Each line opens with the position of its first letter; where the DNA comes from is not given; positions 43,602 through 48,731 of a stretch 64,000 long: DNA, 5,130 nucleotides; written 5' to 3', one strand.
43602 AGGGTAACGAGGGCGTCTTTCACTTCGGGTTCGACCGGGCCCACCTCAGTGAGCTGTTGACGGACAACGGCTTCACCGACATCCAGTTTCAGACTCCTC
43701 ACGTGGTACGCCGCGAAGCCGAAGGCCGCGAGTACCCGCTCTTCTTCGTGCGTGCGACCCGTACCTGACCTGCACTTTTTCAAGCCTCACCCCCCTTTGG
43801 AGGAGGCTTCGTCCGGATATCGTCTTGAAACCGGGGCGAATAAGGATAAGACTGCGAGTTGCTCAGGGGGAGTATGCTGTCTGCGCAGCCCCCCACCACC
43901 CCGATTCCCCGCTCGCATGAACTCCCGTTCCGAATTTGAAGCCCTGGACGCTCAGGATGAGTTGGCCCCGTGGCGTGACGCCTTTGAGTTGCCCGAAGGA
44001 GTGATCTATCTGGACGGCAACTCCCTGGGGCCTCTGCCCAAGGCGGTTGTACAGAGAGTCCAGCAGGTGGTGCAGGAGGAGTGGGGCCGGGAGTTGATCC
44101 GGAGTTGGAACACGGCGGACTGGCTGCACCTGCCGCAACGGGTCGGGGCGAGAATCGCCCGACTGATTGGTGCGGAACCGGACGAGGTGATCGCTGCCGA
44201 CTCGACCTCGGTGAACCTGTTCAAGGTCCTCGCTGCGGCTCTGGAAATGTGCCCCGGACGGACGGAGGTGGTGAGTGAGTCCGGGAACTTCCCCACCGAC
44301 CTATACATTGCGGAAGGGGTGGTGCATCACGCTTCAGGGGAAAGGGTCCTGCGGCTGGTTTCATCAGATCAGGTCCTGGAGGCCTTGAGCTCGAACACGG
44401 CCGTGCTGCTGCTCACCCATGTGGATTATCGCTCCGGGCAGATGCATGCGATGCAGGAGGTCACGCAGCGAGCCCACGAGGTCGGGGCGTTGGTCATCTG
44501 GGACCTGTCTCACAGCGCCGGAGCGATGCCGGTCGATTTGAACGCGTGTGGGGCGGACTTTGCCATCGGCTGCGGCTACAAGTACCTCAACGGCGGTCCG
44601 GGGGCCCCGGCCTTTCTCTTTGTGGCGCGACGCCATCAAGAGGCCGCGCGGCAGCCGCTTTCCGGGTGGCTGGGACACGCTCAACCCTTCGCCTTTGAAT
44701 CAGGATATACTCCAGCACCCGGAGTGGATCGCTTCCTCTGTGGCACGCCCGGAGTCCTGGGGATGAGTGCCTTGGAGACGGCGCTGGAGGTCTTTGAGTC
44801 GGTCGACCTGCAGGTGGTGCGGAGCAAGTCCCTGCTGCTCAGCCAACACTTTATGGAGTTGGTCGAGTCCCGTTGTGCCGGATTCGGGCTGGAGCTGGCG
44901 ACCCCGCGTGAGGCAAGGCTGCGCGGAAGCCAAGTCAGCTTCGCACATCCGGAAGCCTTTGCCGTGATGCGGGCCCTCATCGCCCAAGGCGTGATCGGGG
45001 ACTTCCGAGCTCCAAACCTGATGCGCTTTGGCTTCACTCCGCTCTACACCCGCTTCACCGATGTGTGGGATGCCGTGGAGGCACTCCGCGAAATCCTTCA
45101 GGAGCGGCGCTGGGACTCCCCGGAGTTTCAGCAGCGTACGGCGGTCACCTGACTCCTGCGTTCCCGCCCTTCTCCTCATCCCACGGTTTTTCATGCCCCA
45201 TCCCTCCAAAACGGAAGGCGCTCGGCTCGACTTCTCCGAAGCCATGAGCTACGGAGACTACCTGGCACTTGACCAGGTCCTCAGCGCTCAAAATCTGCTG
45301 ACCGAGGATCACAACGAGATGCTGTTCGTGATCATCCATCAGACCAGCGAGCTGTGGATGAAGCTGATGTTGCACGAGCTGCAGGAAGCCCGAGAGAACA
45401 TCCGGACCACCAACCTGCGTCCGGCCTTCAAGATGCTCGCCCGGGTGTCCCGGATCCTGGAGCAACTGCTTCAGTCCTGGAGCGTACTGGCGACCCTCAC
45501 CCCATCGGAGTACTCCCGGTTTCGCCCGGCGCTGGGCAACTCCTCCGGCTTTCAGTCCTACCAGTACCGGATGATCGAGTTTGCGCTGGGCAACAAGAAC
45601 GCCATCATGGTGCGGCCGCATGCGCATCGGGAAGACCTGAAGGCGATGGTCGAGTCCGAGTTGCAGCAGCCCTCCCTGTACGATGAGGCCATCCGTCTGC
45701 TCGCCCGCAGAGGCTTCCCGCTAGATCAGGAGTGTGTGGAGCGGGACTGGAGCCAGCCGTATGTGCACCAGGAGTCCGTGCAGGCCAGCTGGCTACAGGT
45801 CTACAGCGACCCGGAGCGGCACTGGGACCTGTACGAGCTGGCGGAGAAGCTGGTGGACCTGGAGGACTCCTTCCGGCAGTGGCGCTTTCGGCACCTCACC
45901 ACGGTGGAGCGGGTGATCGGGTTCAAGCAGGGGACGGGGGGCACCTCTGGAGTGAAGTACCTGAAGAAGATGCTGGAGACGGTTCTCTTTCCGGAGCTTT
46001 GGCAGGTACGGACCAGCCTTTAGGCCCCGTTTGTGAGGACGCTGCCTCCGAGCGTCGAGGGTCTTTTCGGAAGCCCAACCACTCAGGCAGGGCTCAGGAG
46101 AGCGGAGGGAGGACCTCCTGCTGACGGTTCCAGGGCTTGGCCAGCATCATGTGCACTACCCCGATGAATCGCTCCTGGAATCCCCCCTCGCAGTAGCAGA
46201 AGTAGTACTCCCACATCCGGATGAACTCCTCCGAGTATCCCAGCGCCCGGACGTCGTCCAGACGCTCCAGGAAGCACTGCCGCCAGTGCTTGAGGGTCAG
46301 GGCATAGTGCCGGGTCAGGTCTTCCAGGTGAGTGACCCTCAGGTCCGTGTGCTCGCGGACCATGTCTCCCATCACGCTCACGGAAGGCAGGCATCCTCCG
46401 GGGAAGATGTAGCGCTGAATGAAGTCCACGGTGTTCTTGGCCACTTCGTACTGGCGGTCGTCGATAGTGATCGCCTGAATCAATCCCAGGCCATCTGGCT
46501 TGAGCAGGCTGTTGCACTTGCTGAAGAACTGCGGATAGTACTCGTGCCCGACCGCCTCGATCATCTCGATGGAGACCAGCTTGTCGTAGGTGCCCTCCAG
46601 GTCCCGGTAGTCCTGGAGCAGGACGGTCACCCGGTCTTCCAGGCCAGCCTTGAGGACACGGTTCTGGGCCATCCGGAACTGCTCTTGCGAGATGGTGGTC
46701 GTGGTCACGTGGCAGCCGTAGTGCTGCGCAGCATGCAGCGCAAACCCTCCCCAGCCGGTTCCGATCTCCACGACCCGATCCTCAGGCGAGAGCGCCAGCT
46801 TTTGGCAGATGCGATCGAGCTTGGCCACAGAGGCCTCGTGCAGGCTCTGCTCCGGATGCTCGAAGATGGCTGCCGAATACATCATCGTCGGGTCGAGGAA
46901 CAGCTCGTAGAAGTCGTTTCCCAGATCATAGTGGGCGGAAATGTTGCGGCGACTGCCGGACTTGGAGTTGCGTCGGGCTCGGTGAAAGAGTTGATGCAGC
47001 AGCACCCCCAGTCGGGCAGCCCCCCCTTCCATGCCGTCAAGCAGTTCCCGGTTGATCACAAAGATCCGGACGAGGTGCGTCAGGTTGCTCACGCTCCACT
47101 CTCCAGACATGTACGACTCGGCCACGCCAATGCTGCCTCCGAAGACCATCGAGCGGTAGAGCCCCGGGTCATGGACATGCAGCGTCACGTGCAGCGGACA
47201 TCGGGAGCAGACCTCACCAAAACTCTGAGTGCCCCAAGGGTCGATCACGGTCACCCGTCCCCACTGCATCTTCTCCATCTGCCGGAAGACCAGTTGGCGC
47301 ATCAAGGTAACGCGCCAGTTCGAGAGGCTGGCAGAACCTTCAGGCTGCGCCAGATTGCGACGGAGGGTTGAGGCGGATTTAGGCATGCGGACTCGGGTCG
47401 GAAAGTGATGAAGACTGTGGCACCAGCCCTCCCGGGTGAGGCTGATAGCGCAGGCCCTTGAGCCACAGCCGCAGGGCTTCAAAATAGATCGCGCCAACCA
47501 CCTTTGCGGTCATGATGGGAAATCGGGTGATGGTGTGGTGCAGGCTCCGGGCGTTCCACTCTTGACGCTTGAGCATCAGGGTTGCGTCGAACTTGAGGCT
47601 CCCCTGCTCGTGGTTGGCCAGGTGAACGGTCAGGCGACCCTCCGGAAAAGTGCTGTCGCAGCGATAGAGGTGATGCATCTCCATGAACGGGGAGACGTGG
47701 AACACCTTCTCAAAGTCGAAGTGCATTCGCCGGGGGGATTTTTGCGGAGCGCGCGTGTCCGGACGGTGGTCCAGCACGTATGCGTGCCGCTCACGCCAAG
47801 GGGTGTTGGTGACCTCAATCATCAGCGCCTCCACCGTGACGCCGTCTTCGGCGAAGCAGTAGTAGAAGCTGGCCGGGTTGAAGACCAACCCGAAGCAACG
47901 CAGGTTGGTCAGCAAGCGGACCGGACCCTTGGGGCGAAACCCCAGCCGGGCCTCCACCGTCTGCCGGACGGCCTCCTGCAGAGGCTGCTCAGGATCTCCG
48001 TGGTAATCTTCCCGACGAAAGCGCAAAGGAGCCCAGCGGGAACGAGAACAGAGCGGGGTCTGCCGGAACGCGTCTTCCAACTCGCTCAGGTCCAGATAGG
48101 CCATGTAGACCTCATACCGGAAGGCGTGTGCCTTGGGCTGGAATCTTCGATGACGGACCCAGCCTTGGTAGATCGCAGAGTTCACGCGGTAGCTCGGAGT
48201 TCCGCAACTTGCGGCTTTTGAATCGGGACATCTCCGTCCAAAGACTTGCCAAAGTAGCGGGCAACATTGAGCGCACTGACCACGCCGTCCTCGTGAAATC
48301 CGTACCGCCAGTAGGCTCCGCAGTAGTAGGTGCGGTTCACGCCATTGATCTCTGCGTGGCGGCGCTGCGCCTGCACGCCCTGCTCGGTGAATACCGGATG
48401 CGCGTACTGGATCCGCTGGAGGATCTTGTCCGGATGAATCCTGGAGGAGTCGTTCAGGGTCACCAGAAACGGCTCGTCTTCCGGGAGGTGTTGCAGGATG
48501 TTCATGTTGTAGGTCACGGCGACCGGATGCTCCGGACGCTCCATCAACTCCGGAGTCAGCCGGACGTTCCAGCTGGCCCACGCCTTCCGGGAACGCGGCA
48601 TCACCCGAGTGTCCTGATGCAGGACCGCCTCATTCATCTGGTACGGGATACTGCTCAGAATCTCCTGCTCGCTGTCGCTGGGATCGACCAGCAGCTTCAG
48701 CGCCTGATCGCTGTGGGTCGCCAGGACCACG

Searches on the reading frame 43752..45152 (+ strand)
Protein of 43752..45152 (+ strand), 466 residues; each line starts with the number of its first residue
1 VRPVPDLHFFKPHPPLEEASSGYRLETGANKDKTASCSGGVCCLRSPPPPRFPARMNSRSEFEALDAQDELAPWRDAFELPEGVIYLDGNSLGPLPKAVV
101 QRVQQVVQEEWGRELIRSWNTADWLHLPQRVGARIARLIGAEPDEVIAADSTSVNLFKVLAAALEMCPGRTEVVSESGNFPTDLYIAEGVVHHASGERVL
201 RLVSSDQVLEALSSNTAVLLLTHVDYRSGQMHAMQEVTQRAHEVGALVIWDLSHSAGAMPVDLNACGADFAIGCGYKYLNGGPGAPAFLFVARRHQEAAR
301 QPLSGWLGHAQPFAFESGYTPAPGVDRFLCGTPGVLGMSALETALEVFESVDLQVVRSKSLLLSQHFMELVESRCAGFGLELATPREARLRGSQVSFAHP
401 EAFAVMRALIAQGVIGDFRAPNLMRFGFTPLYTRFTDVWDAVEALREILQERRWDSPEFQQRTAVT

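Call 42: search_protein_families(library=pfam, proteins=[window:43752-45152:+], max_evalue=0.00001)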
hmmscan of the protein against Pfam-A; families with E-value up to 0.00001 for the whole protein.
window:43752-45152:+ (466 aa): 2 families
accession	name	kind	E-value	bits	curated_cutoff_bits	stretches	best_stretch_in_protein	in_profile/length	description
PF22580.2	KYNU_C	-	3.3e-38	130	27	1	356-445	1-90/90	Kynureninase C-terminal domain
PF00266.25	Aminotran_5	-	3.6e-22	79.3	21.5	1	85-410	1-329/371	Aminotransferase class-V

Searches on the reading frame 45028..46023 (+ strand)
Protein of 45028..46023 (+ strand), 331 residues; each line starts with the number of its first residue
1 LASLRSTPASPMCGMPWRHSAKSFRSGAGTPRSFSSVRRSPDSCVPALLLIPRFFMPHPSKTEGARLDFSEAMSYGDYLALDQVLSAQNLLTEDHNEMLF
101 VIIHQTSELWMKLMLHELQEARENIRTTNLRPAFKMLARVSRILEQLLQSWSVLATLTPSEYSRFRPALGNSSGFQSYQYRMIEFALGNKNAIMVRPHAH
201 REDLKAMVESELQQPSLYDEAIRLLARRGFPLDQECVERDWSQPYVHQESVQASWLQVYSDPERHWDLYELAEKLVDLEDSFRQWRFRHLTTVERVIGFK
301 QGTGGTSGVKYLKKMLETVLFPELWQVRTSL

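Call 42: search_protein_families(library=pfam, proteins=[window:45028-46023:+], max_evalue=0.00001)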
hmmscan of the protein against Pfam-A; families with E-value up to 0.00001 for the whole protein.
window:45028-46023:+ (331 aa): 1 family
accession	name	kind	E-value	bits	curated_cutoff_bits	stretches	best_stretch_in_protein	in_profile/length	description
PF03301.18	Trp_dioxygenase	-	1e-74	252.4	34.9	1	62-331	3-346/346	Tryptophan 2,3-dioxygenase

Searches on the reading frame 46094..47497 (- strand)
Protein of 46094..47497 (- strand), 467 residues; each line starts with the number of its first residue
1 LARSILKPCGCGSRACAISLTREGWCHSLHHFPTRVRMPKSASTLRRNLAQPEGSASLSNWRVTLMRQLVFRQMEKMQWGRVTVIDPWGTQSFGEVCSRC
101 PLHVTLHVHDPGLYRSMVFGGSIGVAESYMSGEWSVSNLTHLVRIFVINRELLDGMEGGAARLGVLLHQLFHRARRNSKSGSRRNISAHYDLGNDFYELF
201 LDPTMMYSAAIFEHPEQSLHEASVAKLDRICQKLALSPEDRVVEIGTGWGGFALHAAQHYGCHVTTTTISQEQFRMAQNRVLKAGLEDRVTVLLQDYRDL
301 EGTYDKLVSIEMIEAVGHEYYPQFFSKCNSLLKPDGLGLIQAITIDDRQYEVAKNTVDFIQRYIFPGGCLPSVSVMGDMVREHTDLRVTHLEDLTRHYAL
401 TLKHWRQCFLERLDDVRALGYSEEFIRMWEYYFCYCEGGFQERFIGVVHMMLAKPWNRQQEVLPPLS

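Call 42: search_protein_families(library=pfam, proteins=[window:46094-47497:-], max_evalue=0.00001)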
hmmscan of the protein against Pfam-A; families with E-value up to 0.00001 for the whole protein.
window:46094-47497:- (467 aa): 5 families
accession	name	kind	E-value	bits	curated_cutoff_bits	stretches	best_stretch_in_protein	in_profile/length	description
PF02353.26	CMAS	-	2.2e-90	303.1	27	1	180-449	4-272/273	Mycolic acid cyclopropane synthetase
PF13649.12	Methyltransf_25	-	2.9e-13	50.7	27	1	242-336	1-97/97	Methyltransferase domain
PF13489.12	Methyltransf_23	-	2.1e-09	37.8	27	1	227-349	9-125/164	Methyltransferase domain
PF08241.18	Methyltransf_11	-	4.1e-09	37.4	21.2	1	243-337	1-92/95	Methyltransferase domain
PF08242.18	Methyltransf_12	-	2.8e-08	34.8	30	1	243-336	1-96/98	Methyltransferase domain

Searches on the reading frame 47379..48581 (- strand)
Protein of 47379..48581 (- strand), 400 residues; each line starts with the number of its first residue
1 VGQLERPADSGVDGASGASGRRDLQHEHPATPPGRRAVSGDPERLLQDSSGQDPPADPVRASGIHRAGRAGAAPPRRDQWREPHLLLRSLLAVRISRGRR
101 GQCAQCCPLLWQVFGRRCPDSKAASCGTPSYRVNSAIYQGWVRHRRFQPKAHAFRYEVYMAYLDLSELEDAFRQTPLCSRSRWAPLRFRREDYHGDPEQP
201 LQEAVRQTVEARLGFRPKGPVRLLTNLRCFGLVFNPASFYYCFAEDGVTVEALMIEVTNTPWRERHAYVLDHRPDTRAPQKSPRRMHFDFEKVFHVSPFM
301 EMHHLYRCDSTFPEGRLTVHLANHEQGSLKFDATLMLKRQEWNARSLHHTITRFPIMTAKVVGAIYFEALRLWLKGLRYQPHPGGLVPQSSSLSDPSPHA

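Call 42: search_protein_families(library=pfam, proteins=[window:47379-48581:-], max_evalue=0.00001)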
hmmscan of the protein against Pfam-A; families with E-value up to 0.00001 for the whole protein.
window:47379-48581:- (400 aa): 1 family
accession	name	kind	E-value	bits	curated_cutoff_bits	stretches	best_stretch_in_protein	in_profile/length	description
PF07103.16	DUF1365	-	1.2e-75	254.7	25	1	137-383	1-233/235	Protein of unknown function (DUF1365)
